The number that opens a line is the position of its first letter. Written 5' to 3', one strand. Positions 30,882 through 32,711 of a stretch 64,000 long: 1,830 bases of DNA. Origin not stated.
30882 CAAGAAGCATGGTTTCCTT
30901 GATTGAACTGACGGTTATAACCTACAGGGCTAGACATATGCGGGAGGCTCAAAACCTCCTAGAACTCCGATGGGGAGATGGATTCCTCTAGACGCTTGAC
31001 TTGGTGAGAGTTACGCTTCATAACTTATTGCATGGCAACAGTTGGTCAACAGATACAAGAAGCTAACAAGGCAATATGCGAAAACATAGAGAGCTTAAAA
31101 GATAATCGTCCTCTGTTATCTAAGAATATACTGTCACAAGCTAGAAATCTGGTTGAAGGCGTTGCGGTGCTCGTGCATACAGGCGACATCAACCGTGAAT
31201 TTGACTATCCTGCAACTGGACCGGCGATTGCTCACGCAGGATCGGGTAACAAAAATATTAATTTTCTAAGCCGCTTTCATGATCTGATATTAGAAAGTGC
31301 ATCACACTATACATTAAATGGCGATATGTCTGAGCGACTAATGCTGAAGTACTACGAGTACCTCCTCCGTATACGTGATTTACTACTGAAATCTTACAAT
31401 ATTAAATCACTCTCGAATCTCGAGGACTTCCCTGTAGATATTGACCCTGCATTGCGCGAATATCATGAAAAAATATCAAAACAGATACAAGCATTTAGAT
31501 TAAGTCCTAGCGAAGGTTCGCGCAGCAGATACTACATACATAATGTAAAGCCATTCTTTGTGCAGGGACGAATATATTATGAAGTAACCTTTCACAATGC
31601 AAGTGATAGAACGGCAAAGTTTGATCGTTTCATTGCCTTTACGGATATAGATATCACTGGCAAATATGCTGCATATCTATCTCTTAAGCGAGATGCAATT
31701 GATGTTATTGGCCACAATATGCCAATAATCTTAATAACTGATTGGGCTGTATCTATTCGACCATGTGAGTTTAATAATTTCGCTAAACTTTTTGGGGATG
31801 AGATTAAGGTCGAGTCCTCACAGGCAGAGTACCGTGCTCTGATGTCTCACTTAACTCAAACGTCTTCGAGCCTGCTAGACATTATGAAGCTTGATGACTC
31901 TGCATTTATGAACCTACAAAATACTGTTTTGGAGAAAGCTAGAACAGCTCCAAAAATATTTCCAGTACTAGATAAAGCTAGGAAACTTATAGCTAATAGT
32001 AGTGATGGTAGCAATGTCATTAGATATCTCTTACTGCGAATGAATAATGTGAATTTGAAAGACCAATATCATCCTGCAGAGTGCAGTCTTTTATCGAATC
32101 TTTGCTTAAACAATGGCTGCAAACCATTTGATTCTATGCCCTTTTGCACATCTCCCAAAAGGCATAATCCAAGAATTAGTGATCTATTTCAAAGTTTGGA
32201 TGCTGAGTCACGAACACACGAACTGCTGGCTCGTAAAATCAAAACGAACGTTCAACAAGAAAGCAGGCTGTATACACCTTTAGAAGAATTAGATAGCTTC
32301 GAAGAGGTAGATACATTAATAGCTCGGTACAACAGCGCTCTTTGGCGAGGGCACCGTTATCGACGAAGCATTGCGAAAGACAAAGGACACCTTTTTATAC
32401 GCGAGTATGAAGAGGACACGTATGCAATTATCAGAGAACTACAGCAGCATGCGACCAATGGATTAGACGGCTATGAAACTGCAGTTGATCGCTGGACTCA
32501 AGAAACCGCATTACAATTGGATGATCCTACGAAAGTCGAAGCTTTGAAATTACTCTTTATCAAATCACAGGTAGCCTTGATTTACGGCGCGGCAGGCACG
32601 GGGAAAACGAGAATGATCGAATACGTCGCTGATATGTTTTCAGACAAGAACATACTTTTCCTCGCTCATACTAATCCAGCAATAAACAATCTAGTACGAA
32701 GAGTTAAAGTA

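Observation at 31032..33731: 899-aa SF1 helicase with a ~510-aa orphan N-terminal half, solitary next to tRNA-Gly: candidate single-gene anti-MGE/defence factor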

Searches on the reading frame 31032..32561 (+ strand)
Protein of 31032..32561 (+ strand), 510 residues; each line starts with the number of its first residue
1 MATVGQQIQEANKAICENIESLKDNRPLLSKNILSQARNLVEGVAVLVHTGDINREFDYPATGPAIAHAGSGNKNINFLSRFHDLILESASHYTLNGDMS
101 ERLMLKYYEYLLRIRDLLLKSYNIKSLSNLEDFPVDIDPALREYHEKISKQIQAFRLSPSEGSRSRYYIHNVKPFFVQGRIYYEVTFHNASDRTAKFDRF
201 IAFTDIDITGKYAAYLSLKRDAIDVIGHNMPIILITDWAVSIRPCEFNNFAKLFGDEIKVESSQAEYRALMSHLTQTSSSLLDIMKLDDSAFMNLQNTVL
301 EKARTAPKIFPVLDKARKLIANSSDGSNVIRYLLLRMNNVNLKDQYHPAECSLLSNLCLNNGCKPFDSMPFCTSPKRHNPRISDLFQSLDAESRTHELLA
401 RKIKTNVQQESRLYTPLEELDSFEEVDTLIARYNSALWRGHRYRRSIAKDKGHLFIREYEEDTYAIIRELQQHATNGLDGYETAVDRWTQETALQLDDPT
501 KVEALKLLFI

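Call 10: find_homologous_proteins(query=window:31032-32561:+, max_evalue=0.001)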
Query window:31032-32561:+ (510 aa): 680 proteins with E <= 0.001 among 8000 candidates; the best 120 are listed.
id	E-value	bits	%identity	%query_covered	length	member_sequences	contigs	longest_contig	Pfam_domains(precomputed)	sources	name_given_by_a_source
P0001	4.1e-177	608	56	100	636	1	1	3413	PF13086.13,PF13604.13,PF13245.13,PF09848.16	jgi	jgi:AAA domain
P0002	1.2e-174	600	55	100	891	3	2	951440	PF13538.13,PF13086.13,PF01443.25,PF13604.13,PF13245.13,PF09848.16,PF13191.13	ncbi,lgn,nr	ncbi:MAG: AAA family ATPase [Armatimonadetes bacterium]|nr:AAA family ATPase [Armatimonadota bacteri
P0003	6.6e-174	597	55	100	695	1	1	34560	PF13086.13,PF01443.25,PF13604.13,PF13245.13,PF09848.16,PF07728.21,PF13191.13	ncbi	-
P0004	1.2e-173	596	54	100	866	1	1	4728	PF13086.13,PF01443.25,PF13604.13,PF13245.13,PF09848.16,PF13191.13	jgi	jgi:hypothetical protein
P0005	1.4e-173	596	54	100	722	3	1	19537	PF13086.13,PF01443.25,PF13604.13,PF13245.13,PF09848.16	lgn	-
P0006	1.0e-172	593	54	100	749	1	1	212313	PF13086.13,PF01443.25,PF13604.13,PF13245.13,PF09848.16,PF13191.13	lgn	-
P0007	1.3e-172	593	54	100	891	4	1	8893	PF13538.13,PF13086.13,PF01443.25,PF13604.13,PF13245.13,PF09848.16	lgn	-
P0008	2.7e-172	592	53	100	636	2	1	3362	PF13086.13,PF01443.25,PF13604.13,PF13245.13,PF09848.16,PF13191.13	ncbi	-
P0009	5.8e-172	591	54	100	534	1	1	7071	-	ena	-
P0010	8.9e-172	590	54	100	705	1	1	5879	PF13086.13,PF01443.25,PF13604.13,PF13245.13,PF25199.2,PF13191.13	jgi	jgi:hypothetical protein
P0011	2.1e-171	589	54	100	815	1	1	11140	PF13086.13,PF01443.25,PF13604.13,PF13245.13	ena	-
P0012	6.2e-171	587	55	100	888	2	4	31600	PF13538.13,PF13086.13,PF01443.25,PF13604.13,PF13245.13,PF09848.16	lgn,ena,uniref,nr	uniref:UvrD-like helicase C-terminal domain-containing protein n=1 Tax=Candidatus Kentrum sp. TUN Ta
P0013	2.7e-170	585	55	98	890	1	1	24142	PF13538.13,PF13086.13,PF01443.25,PF13604.13,PF13245.13,PF09848.16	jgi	jgi:hypothetical protein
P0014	5.0e-170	584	54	100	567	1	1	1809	PF13191.13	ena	-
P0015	5.4e-170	584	54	100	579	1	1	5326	PF13604.13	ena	-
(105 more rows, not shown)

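Call 23: predict_structure(alignment_id=A2)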
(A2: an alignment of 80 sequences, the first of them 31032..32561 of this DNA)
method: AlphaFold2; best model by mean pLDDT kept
length: 510 residues; sequences in the alignment: 80
mean_pLDDT: 89.2   pTM: 0.83
mean pLDDT of the five models: 89.2, 88.8, 88.2, 87.4, 85.5
residues with pLDDT >= 90: 340; 70-90: 126; 50-70: 40; < 50: 4
segments of 3 or more residues with pLDDT < 50: none
pLDDT, mean of each block of 10 residues (from residue 1): 96 97 89 91 97 96 92 87 86 56 87 97 96 83 94 94 93 93 95 82 95 96 94 97 98 98 96 93 93 94 90 98 97 96 97 97 95 92 90 91 84 85 91 92 85 80 63 55 69 77 69
secondary structure, 60 per line:
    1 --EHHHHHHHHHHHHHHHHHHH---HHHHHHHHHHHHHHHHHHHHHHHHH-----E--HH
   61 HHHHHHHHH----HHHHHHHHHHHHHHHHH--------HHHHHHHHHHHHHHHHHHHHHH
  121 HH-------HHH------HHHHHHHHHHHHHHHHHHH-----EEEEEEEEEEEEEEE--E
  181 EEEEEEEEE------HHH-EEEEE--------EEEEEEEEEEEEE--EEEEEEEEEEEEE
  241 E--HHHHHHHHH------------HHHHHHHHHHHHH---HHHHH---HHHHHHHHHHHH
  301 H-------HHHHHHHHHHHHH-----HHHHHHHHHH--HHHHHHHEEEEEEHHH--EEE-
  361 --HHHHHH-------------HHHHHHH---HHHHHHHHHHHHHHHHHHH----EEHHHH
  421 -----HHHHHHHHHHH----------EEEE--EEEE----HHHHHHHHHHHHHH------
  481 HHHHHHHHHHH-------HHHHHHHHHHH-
elements in order: H4-22 H26-50 H59-69 H74-90 H99-122 H139-157 E163-177 E180-189 E200-204 E213-225 E228-241 H244-252 H265-277 H281-285 H289-301 H309-321 H327-336 H339-345 E346-351 E357-359 H363-368 H382-388 H392-410 H417-420 H426-436 E447-450 E453-456 H461-474 H481-491 H499-509

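Call 44: fold_search(model_id=the predicted structure, library=pdb)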
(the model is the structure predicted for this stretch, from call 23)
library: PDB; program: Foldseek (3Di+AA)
matches with E <= 10: 323; with E <= 0.001: 0
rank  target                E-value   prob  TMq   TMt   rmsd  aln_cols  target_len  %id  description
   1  9dei_I                1.2e-01  0.33  0.10  0.21  19.1       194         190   11  Trypanosoma brucei mitochondrial RNA-editing catalytic complex 1, U-deletion (RECC1) (released 2026-01-21)
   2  8bpo_t2               1.5e-01  0.21  0.11  0.13  20.9       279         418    9  Structure of rabbit 80S ribosome translating beta-tubulin in complex with tetratricopeptide protein 5 (TTC5) and S-ph (released 2023-07-05)
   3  4keg                  1.5e-01  0.12  0.09  0.09  22.1       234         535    8  Crystal Structure of MBP Fused Human SPLUNC1 (released 2014-04-30)
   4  7xv0_A                2.3e-01  0.72  0.09  0.35   9.5       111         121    7  Crystal structure of RPA70N-BLMp1 fusion (released 2023-06-14)
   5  7mwr_B                2.6e-01  0.18  0.10  0.17  15.6       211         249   10  Structure of De Novo designed beta sheet heterodimer LHD101A53/B4 (released 2022-01-19)
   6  8s0b_7                3.1e-01  0.08  0.15  0.14  25.1       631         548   10  H. sapiens MCM bound to double stranded DNA and ORC6 as part of the MCM-ORC complex (released 2024-10-02)
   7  9dei_L                3.5e-01  0.77  0.12  0.34   7.3       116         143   10  Trypanosoma brucei mitochondrial RNA-editing catalytic complex 1, U-deletion (RECC1) (released 2026-01-21)
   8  9dei_P                3.5e-01  0.69  0.11  0.38   7.1       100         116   11  Trypanosoma brucei mitochondrial RNA-editing catalytic complex 1, U-deletion (RECC1) (released 2026-01-21)
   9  8w0g_6                3.5e-01  0.12  0.13  0.12  17.9       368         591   10  Cryo-EM structure of a human MCM2-7 dimer (released 2024-10-02)
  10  1gm5_A                3.5e-01  0.09  0.12  0.09  24.3       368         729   13  Structure of RecG bound to three-way DNA junction (released 2001-10-03)
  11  8s0a_7                4.2e-01  0.06  0.13  0.12  26.0       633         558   10  H. sapiens MCM2-7 hexamer bound to double stranded DNA (released 2024-10-02)
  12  4dam_K                4.8e-01  0.80  0.12  0.43   6.8       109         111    6  Crystal structure of small single-stranded DNA-binding protein from Streptomyces coelicolor (released 2013-01-16)
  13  5n9d_A                5.1e-01  0.07  0.10  0.07  19.2       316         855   12  Crystal Structure of Drosophila DHX36 helicase in complex with GGGTTAGGGT (released 2018-03-14)
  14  7f5y_A                5.3e-01  0.54  0.13  0.43   5.3       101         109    8  Crystal structure of the single-stranded dna-binding protein from Mycobacterium tuberculosis- Form III (released 2022-05-11)
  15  5f55_A                5.3e-01  0.12  0.11  0.08  21.1       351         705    9  Structure of RecJ complexed with DNA (released 2016-06-15)
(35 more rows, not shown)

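Call 70: search_protein_representatives(protein=window:31032-32561:+)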
Query: 510 residues. Proteins with E-value up to 0.001 (for the whole library): 817; up to 1e-10: 580; up to 1e-30: 301. The best 150 are listed.
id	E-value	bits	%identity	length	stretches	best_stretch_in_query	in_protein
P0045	7.3e-165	565.6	54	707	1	1-509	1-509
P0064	2.5e-156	537.4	51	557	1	1-509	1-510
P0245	1.2e-154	531.9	52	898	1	1-509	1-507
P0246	4.2e-130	450.9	52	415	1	1-415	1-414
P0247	5.3e-126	437.4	42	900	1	1-509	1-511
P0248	1.6e-121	422.7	43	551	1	7-504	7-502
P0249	1.1e-115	403.4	42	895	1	1-509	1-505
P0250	1.4e-113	396.4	42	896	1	1-509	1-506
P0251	1.7e-113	396.2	42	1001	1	12-490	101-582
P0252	6.3e-112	391.0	41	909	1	5-509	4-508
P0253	1.3e-111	390.0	42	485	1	35-509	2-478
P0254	1.4e-111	389.9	44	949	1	2-509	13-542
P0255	9.0e-109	380.6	43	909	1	5-509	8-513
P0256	1.3e-108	380.1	41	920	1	5-510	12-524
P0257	1.4e-108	379.9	42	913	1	5-509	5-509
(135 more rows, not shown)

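Call 71: search_dna_similar(query=window:31032-32561:+, collection=plasmids, mode=protein, max_evalue=1e-10, max_rows=25)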
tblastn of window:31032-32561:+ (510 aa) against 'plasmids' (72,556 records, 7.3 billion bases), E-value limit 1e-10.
Records with a match: 6; places in all: 6; records where one place covers at least 80% of the query: 5.
Best place of each record, by identity: <60% 6.
By first word of the organism name: Rhodococcus 1; Arthrobacter 1; Phocaeicola 1; Sporosarcina 1; Lactiplantibacillus 1; Nocardioides 1.
By predicted mobility (MOB-suite, as given by PLSDB): mobilizable 2; conjugative 2; non-mobilizable 2.
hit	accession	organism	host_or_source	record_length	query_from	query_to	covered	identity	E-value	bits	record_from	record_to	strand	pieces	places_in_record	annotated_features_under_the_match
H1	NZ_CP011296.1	Rhodococcus erythropolis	pure culture,soil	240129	1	509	100%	51.0%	3e-161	513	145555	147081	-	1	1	ATP-dependent RecD-like DNA helicase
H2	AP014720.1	Arthrobacter sp. Hiyo8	-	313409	1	509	100%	50.7%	5e-117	524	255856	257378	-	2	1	conserved hypothetical protein (x3)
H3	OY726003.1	Phocaeicola massiliensis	-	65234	1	509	100%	41.3%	2e-110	367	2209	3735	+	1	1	record has no annotation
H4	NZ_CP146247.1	Sporosarcina psychrophila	cell culture,Middle part of the water ...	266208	4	509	99%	40.0%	9e-113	374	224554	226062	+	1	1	AAA family ATPase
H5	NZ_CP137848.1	Lactiplantibacillus plantarum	-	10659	7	509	99%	35.8%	5e-97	328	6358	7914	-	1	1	ATP-dependent RecD-like DNA helicase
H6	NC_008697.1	Nocardioides sp. JS614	-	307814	1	66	13%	51.5%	3e-12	77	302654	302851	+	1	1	hypothetical protein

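Call 72: search_dna_similar(query=window:31032-32561:+, collection=phages, mode=protein, max_evalue=0.00001, max_rows=15)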
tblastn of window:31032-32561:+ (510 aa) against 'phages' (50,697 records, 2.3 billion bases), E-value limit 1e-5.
Records with a match: 2; places in all: 2; records where one place covers at least 80% of the query: 2.
Best place of each record, by identity: <60% 2.
By first word of the organism name: Erysipelothrix 1; Terrisporobacter 1.
By host as written in the record: Erysipelothrix rhusiopathiae ZJ 1; Terrisporobacter petrolearius DSL 1.
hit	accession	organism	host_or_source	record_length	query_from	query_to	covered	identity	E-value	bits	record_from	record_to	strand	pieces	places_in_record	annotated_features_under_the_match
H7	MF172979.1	Erysipelothrix phage phi1605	Erysipelothrix rhusiopathiae ZJ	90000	1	498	98%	37.4%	4e-90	307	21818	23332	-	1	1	RecD-like DNA helicase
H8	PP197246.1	Terrisporobacter phage TPDSL_ph1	Terrisporobacter petrolearius DSL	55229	1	509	100%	35.0%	9e-91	309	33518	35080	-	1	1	Dda-like helicase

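Call 73: get_annotated_region(hit=H5, flank=6000)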
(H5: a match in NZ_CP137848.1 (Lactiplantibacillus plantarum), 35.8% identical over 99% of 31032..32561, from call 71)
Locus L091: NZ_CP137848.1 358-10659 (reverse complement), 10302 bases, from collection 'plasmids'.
description: Lactiplantibacillus plantarum strain beLP1 plasmid unnamed1, complete sequence
organism: Lactiplantibacillus plantarum (NCBI taxid 1590)
taxonomy: Bacteria; Bacillota; Bacilli; Lactobacillales; Lactobacillaceae; Lactiplantibacillus; Lactiplantibacillus plantarum
host: -; source: -; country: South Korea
typing (MOB-suite, as given by PLSDB): mobilizable; replicon rep_cluster_1255; relaxase MOBQ
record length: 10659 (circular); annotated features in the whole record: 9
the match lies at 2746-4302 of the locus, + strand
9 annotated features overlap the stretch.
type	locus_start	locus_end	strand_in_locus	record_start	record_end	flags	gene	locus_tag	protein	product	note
CDS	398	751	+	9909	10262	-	-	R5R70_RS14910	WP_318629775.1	hypothetical protein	-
CDS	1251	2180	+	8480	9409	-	-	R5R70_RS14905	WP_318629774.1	replication initiation protein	-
CDS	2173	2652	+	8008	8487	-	-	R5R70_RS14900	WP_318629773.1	DUF536 domain-containing protein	-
CDS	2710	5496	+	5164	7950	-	-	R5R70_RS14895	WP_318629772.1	ATP-dependent RecD-like DNA helicase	-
CDS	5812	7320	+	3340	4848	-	-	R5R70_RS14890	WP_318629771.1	ATP-binding protein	-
CDS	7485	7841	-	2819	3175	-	-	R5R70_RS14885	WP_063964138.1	type II toxin-antitoxin system YafQ family toxin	-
CDS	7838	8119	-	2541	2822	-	-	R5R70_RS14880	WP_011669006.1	type II toxin-antitoxin system prevent-host-death family antitoxin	GO:0008219 - cell death [Evidence IEA]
CDS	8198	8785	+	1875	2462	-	-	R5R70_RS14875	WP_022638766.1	site-specific integrase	-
CDS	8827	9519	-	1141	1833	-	-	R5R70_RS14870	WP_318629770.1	MobB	-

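Call 74: get_annotated_region(hit=H7, flank=7000)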
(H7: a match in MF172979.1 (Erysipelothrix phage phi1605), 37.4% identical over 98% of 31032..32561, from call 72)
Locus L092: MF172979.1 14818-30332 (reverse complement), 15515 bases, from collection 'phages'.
description: Erysipelothrix phage phi1605, complete genome.
organism: Erysipelothrix phage phi1605 (NCBI taxid 2006938)
taxonomy: Viruses; Duplodnaviria; Heunggongvirae; Uroviricota; Caudoviricetes
host: Erysipelothrix rhusiopathiae ZJ; source: swine; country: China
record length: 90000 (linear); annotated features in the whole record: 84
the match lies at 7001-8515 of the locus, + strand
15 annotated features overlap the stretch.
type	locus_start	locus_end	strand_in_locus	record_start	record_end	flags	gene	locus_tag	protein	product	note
CDS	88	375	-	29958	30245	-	-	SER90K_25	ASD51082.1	hypothetical protein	orf2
CDS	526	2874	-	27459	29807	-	-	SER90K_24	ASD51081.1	DNA primase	orf1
CDS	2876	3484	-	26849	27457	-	-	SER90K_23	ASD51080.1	hypothetical protein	-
CDS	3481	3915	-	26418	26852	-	-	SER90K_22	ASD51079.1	hypothetical protein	-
CDS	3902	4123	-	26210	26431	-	-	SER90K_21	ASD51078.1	hypothetical protein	-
CDS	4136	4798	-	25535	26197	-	rha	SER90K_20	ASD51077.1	rha protein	rha protein, phage phi-80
CDS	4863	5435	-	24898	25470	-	-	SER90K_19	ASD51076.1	hypothetical protein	-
CDS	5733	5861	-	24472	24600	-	-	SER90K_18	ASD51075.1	hypothetical protein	-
CDS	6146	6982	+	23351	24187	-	-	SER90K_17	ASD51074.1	hypothetical protein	-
CDS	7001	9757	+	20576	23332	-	-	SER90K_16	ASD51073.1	RecD-like DNA helicase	recD-like DNA helicase YrrC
CDS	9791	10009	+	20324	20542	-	-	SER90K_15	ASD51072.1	hypothetical protein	-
CDS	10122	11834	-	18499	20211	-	resIIs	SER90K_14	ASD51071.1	type IIs restriction endonuclease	-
CDS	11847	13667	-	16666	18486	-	-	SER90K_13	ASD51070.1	methyl-directed repair DNA adenine methylase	dam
CDS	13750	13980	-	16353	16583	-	-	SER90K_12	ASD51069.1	hypothetical protein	-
CDS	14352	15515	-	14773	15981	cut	-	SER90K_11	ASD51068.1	site-specific recombinase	rec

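Call 75: get_annotated_region(hit=H8, flank=7000)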
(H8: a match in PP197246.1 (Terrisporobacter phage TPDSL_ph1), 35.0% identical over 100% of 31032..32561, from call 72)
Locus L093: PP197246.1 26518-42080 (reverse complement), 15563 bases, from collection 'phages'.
description: Terrisporobacter phage TPDSL_ph1, complete genome.
organism: Terrisporobacter phage TPDSL_ph1 (NCBI taxid 3141806)
taxonomy: Viruses
host: Terrisporobacter petrolearius DSL; source: culture supernatant; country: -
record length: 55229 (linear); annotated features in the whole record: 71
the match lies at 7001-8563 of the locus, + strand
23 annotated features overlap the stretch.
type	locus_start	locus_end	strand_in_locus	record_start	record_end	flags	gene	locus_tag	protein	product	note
CDS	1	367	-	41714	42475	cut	-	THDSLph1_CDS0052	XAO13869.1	anti-repressor Ant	-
CDS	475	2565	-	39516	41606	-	-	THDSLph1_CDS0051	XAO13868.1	DNA polymerase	-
CDS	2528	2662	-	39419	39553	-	-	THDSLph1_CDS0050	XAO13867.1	hypothetical protein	-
CDS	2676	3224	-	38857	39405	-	-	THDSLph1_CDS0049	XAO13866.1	ssDNA binding and annealing protein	Gp2.5-like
CDS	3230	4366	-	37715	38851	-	-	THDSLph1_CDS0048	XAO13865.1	exonuclease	-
CDS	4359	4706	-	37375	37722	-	-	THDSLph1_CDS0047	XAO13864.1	hypothetical protein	-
CDS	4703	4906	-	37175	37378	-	-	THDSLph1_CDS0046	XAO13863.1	hypothetical protein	-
CDS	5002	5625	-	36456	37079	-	-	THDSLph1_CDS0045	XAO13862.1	RNA polymerase sigma factor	-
CDS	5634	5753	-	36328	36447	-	-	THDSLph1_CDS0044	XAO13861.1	hypothetical protein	-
CDS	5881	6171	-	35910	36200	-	-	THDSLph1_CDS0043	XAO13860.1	hypothetical protein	-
CDS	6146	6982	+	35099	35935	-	-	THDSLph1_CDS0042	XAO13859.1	hypothetical protein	-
CDS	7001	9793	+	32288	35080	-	-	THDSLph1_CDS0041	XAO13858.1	Dda-like helicase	-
CDS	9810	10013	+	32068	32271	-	-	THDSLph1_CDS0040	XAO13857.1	transcriptional repressor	-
CDS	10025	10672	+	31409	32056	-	-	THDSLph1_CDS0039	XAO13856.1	hypothetical protein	-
CDS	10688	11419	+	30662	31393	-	-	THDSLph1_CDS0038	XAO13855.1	hypothetical protein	-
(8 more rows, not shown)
